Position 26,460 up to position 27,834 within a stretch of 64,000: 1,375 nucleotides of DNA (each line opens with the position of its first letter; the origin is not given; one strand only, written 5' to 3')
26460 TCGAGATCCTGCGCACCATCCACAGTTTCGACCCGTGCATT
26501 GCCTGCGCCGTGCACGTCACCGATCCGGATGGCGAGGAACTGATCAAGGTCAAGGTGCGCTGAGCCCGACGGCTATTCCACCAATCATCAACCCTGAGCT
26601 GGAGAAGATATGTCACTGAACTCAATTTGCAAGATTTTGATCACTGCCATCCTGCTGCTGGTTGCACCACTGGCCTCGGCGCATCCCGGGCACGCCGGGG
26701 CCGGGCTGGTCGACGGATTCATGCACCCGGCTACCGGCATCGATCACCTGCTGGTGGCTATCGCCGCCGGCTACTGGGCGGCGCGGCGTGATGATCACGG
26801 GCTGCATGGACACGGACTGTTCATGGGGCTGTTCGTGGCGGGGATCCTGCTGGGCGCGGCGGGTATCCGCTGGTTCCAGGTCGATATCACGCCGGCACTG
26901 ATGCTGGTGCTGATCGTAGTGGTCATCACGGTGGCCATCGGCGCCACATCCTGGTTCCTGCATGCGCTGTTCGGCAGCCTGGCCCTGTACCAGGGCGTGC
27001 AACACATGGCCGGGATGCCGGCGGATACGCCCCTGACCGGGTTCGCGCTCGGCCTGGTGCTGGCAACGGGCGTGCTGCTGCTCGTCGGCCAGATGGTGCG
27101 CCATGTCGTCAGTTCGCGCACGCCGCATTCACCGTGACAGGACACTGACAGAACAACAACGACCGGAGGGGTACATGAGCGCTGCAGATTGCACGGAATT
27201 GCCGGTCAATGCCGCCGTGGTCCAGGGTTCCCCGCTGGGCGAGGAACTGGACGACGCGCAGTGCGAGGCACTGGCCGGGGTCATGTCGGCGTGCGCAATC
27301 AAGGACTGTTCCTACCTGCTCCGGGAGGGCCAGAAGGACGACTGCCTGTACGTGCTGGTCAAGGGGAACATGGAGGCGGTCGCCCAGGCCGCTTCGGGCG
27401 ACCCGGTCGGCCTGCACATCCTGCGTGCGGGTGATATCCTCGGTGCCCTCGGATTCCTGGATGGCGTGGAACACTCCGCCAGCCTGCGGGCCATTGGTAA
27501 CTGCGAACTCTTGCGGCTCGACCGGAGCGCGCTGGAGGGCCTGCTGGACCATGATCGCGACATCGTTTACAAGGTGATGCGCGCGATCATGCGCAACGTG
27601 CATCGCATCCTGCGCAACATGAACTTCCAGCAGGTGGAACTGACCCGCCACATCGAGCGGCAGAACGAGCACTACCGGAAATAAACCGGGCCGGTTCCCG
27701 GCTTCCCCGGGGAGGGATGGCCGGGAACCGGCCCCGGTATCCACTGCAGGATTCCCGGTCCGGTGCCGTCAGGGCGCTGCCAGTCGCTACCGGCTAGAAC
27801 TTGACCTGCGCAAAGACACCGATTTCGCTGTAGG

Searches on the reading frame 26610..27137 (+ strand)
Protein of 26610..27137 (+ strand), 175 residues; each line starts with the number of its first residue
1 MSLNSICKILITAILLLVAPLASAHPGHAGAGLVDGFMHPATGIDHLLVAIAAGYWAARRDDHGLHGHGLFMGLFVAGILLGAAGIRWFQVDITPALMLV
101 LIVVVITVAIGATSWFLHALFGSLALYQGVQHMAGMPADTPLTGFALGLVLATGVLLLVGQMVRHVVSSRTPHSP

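Call 48: search_protein_families(library=pfam, proteins=[window:26610-27137:+])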
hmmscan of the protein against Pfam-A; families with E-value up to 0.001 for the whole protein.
window:26610-27137:+ (175 aa): 1 family
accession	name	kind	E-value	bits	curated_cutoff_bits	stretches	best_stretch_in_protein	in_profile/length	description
PF04955.18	HupE_UreJ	-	1.2e-20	74.2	23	1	15-169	3-159/179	HupE / UreJ protein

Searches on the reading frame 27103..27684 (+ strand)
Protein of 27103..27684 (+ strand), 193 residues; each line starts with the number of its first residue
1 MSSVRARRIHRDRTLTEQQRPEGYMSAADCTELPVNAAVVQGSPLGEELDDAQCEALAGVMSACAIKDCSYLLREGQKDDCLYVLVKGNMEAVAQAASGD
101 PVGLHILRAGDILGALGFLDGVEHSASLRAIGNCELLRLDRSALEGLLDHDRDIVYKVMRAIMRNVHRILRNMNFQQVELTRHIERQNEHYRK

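Call 48: search_protein_families(library=pfam, proteins=[window:27103-27684:+])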
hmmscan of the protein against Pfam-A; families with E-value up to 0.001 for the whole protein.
window:27103-27684:+ (193 aa): 1 family
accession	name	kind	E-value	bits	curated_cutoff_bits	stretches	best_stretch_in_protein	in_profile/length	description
PF00027.35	cNMP_binding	-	7.7e-16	58.3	27.5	1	70-150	8-88/89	Cyclic nucleotide-binding domain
